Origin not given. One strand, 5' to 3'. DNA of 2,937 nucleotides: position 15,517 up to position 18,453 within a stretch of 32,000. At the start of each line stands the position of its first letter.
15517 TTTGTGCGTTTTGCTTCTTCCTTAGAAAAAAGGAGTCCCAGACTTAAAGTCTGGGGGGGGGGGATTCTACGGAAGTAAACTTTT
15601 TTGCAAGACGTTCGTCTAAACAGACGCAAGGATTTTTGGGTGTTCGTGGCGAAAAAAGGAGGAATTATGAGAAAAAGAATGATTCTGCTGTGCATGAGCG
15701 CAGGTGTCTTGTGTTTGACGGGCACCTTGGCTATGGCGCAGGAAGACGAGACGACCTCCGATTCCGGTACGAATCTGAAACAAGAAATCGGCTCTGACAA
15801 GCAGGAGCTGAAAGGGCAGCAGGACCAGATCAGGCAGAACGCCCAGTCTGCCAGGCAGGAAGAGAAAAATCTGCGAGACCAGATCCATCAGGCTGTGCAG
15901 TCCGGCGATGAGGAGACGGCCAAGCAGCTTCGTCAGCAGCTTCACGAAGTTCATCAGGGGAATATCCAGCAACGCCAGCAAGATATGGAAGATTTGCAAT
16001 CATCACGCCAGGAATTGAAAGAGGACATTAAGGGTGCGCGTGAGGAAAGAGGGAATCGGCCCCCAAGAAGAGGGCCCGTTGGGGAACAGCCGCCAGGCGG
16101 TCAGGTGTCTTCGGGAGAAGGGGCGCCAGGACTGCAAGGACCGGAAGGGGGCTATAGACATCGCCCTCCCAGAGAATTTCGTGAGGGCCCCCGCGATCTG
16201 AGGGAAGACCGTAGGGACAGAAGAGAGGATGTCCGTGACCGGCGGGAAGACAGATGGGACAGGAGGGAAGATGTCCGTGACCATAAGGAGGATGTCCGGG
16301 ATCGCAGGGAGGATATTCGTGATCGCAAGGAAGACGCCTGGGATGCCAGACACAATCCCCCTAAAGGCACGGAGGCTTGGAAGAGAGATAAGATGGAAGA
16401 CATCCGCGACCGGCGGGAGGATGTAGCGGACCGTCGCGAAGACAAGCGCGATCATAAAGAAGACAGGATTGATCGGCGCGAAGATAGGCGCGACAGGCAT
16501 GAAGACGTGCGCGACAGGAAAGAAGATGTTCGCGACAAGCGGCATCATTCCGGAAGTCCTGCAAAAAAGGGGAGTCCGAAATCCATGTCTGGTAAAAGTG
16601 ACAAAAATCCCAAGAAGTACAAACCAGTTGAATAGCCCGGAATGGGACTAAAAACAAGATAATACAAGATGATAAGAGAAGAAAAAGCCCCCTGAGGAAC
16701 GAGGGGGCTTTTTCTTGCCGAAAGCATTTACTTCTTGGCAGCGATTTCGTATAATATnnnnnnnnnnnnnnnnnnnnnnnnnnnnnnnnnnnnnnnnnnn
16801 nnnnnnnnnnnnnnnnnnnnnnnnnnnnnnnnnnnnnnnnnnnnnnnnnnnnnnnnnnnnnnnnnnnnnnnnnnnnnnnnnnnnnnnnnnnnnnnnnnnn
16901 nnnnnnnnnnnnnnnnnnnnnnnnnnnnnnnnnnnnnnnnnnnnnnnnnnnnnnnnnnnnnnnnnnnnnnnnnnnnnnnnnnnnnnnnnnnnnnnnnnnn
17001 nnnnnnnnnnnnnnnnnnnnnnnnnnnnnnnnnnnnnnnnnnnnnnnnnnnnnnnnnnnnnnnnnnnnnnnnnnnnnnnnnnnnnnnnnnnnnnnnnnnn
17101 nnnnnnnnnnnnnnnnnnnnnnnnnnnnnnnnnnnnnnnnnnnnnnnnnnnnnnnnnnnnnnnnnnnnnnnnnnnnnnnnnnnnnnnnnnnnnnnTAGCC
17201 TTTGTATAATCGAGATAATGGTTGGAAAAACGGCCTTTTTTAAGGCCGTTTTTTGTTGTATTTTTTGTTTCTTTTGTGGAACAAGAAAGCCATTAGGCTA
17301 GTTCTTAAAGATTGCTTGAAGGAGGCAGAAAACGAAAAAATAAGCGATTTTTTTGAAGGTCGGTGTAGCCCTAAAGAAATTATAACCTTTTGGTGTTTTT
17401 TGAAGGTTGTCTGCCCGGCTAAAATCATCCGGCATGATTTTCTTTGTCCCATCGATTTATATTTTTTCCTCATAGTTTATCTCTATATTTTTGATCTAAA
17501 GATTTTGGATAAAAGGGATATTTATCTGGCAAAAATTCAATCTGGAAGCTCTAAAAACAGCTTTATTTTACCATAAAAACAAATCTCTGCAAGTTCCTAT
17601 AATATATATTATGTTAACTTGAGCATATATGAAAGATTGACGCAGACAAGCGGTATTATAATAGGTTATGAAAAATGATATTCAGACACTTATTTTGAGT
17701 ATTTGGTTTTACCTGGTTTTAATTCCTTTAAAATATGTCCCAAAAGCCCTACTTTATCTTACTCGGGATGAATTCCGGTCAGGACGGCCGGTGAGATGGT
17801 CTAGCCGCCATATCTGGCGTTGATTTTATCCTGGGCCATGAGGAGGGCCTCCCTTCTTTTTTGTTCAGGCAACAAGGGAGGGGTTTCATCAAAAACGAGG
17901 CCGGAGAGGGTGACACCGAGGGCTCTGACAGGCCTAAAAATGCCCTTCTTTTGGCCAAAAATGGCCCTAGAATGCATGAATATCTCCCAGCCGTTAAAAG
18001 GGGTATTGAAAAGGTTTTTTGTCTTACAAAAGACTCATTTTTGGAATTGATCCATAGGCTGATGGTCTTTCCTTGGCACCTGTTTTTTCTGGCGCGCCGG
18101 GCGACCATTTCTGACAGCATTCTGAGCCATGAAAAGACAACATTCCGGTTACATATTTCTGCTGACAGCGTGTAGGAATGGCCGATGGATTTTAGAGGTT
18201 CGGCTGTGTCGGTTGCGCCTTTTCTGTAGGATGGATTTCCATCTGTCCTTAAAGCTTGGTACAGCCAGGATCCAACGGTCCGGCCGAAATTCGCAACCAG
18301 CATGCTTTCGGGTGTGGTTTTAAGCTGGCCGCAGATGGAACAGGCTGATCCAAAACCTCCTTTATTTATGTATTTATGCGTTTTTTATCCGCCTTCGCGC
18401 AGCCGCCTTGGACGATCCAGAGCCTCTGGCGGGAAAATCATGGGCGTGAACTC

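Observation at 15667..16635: Secreted protein with 7 + 7 D-R-R-E-D-x-R heptads (polyampholyte, possible single alpha-helix rod)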

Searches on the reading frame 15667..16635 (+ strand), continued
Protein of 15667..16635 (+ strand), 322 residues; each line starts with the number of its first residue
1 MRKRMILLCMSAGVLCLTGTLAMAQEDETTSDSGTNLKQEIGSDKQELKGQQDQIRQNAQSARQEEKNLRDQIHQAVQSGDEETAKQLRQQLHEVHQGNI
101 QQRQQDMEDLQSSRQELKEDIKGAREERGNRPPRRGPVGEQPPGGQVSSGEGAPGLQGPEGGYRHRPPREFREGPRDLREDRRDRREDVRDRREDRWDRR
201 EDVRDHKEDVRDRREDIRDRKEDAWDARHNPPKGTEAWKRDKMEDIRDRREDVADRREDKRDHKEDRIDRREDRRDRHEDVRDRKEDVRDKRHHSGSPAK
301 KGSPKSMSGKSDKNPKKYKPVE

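Call 77: search_protein_families(library=pfam, proteins=[L014:8712-9323:+, L014:9835-10467:+, L062:4494-4970:-, L043:4096-4617:+, L074:1317-1928:+, L074:1946-2473:+, L022:9084-9620:+, L072:8999-9538:+, L025:5508-6440:+, L027:6416-7006:-], max_evalue=0.001)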
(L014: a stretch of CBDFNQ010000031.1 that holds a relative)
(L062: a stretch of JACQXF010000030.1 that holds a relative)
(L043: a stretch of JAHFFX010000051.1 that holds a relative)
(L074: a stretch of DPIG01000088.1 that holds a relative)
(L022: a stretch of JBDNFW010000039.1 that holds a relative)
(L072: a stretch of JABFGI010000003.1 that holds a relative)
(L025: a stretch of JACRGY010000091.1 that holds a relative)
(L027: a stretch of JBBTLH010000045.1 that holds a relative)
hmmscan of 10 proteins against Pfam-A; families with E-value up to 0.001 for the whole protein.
L014:8712-9323:+ (203 aa): 5 families
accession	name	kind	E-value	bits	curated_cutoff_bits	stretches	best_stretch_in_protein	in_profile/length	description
PF08281.18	Sigma70_r4_2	-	2.3e-14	53.2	25.7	1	146-194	6-54/54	Sigma-70, region 4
PF04545.22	Sigma70_r4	-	3.4e-08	33.3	24.1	1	149-196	3-50/50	Sigma-70, region 4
PF22233.2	PhyR_sigma-like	-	3.7e-05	23.9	27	1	154-197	7-50/50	Response regulator PhyR, sigma-like domain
PF00196.25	GerE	-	9.7e-05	22.4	23.5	1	158-195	9-46/57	Bacterial regulatory proteins, luxR family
PF04542.20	Sigma70_r2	-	0.0002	21.5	24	1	44-96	16-67/71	Sigma-70 region 2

L014:9835-10467:+ (210 aa): 2 families
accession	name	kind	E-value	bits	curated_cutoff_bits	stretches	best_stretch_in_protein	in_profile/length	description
PF11304.13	DUF3106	-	1.1e-34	119.4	24.3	2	38-140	1-103/104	Protein of unknown function (DUF3106)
PF22618.1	RskA_N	-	0.00044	20.8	27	0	146-173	13-40/48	Anti-sigma-K factor RskA, N-terminal domain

L062:4494-4970:- (158 aa): 4 families
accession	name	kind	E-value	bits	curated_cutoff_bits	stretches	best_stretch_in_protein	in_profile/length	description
PF04542.20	Sigma70_r2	-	2e-16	60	24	1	4-60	11-69/71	Sigma-70 region 2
PF08281.18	Sigma70_r4_2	-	2.1e-16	59.7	25.7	1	99-149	3-53/54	Sigma-70, region 4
PF04545.22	Sigma70_r4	-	2.6e-08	33.7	24.1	1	105-152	3-50/50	Sigma-70, region 4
PF14493.12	HTH_40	-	0.00011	22.9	27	1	119-151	9-41/89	Helix-turn-helix domain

L043:4096-4617:+ (173 aa): 5 families
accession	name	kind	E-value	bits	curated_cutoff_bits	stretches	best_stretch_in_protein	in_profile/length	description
PF04542.20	Sigma70_r2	-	1e-19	70.5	24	1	2-67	3-70/71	Sigma-70 region 2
PF08281.18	Sigma70_r4_2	-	1.5e-18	66.6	25.7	1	106-158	2-54/54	Sigma-70, region 4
PF04545.22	Sigma70_r4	-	2.6e-11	43.3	24.1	1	111-160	1-50/50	Sigma-70, region 4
PF22233.2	PhyR_sigma-like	-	0.00016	21.8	27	1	118-158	7-47/50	Response regulator PhyR, sigma-like domain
PF02001.22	DUF134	-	0.00076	20.4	27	0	95-160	17-80/98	Protein of unknown function DUF134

L074:1317-1928:+ (203 aa): 5 families
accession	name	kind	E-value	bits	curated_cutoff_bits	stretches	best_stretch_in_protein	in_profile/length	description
PF04542.20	Sigma70_r2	-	1.1e-19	70.4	24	1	33-99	1-69/71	Sigma-70 region 2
PF08281.18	Sigma70_r4_2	-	3.7e-17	62.2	25.7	1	139-191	2-54/54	Sigma-70, region 4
PF04545.22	Sigma70_r4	-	1.8e-12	47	24.1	1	144-193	1-50/50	Sigma-70, region 4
PF07638.17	Sigma70_ECF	-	2.1e-06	28.2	21.1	1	18-194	7-182/185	ECF sigma factor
PF22233.2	PhyR_sigma-like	-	4.2e-05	23.7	27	1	149-192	5-48/50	Response regulator PhyR, sigma-like domain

L074:1946-2473:+ (175 aa): 1 family
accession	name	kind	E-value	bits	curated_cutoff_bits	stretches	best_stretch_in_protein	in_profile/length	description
PF13490.11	zf-HC2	-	8.5e-12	45.4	22.2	1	8-42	1-35/35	Putative zinc-finger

L022:9084-9620:+ (178 aa): 5 families
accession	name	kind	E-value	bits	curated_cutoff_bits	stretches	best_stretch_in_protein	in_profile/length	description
PF08281.18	Sigma70_r4_2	-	3.1e-14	52.8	25.7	1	119-167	3-51/54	Sigma-70, region 4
PF04545.22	Sigma70_r4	-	1.2e-08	34.8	24.1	1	123-171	1-49/50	Sigma-70, region 4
PF07638.17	Sigma70_ECF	-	0.0001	22.7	21.1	1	33-176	51-181/185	ECF sigma factor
PF22233.2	PhyR_sigma-like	-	0.00011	22.3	27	1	130-167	7-44/50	Response regulator PhyR, sigma-like domain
PF04542.20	Sigma70_r2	-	0.0002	21.5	24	1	14-76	8-69/71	Sigma-70 region 2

L072:8999-9538:+ (179 aa): 3 families
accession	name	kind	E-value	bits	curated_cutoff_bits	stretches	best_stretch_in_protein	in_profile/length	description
PF08281.18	Sigma70_r4_2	-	3.8e-14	52.5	25.7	1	118-167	2-51/54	Sigma-70, region 4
PF04545.22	Sigma70_r4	-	5.6e-08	32.6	24.1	1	123-171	1-49/50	Sigma-70, region 4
PF22233.2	PhyR_sigma-like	-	3.1e-07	30.5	27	1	130-167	7-44/50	Response regulator PhyR, sigma-like domain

L025:5508-6440:+ (310 aa): 1 family
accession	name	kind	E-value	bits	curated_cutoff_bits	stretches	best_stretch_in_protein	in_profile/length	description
PF11304.13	DUF3106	-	4e-14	53.4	24.3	1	59-145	1-90/104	Protein of unknown function (DUF3106)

L027:6416-7006:- (196 aa): 5 families
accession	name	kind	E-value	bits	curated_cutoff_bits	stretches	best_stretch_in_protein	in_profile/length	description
PF04542.20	Sigma70_r2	-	2.2e-18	66.3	24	1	23-89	1-69/71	Sigma-70 region 2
PF08281.18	Sigma70_r4_2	-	4.7e-13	49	25.7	1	132-180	2-50/54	Sigma-70, region 4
PF07638.17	Sigma70_ECF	-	1.4e-10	41.8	21.1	1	7-177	6-172/185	ECF sigma factor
PF04545.22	Sigma70_r4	-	8.4e-07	28.9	24.1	1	137-185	1-49/50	Sigma-70, region 4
PF14493.12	HTH_40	-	0.00025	21.7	27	0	155-183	11-39/89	Helix-turn-helix domain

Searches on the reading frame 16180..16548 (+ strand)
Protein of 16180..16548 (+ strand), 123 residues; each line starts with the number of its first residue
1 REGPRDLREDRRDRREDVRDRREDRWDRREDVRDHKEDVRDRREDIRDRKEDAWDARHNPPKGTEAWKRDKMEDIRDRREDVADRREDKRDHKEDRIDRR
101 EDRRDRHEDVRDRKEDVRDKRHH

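Call 52: predict_structure(alignment_id=A2)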
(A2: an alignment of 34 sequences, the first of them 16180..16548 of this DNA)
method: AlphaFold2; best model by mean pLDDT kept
length: 123 residues; sequences in the alignment: 34
mean_pLDDT: 84.6   pTM: 0.40
mean pLDDT of the five models: 84.6, 83.2, 82.9, 69.3, 64.1
residues with pLDDT >= 90: 44; 70-90: 71; 50-70: 6; < 50: 2
segments of 3 or more residues with pLDDT < 50: none
pLDDT, mean of each block of 10 residues (from residue 1): 62 79 86 90 88 77 82 86 90 92 93 91 80
secondary structure, 60 per line:
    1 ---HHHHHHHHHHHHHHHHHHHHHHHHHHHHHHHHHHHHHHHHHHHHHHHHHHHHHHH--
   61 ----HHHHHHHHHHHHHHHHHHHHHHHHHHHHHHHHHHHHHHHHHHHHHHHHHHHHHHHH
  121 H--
elements in order: H4-58 H65-121

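Call 55: fold_search(model_id=the predicted structure, library=pdb)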
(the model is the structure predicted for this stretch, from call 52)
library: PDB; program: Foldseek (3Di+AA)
matches with E <= 10: 0; with E <= 0.001: 0
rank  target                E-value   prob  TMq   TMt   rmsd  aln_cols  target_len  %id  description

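Call 59: search_protein_representatives(alignment_id=A2)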
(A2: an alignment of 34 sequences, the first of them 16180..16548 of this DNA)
Query: 34 sequences, 101 profile positions. Proteins with E-value up to 0.001 (for the whole library): 590; up to 1e-10: 214; up to 1e-30: 9. The best 150 are listed.
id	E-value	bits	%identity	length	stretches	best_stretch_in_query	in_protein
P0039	3.1e-39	148.9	-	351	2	18-88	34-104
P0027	3.0e-36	139.4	-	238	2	4-93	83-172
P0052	5.5e-35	135.3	-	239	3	17-91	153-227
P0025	7.5e-35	134.9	-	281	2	17-87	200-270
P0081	1.3e-34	134.0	-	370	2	6-95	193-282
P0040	2.2e-34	133.4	-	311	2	2-101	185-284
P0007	2.1e-32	127.0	-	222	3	10-100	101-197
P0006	1.4e-31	124.3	-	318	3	2-101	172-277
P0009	1.7e-31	124.1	-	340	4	9-95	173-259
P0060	1.1e-30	121.4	-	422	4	9-101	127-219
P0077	1.1e-29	118.3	-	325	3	4-101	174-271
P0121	2.1e-29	117.3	-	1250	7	5-99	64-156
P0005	4.1e-28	113.2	-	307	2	8-98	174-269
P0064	4.5e-28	113.1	-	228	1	6-95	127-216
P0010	1.3e-27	111.6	-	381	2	3-100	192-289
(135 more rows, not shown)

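Call 72: search_solved_structures(query=A2, max_evalue=10, show_alignments=2)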
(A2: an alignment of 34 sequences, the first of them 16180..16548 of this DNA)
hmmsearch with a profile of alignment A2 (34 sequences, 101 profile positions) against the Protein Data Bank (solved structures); distinct sequences matched with E-value up to 10: 0.

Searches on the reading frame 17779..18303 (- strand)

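Call 74: search_protein_families(library=pfam, proteins=[window:17779-18303:-], max_evalue=0.001)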
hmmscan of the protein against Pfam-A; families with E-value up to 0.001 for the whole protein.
window:17779-18303:- (174 aa): 1 family
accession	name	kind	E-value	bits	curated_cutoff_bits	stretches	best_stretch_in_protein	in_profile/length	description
PF11799.13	IMS_C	-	1.3e-08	35.6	20.7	1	38-101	2-66/109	impB/mucB/samB family C-terminal domain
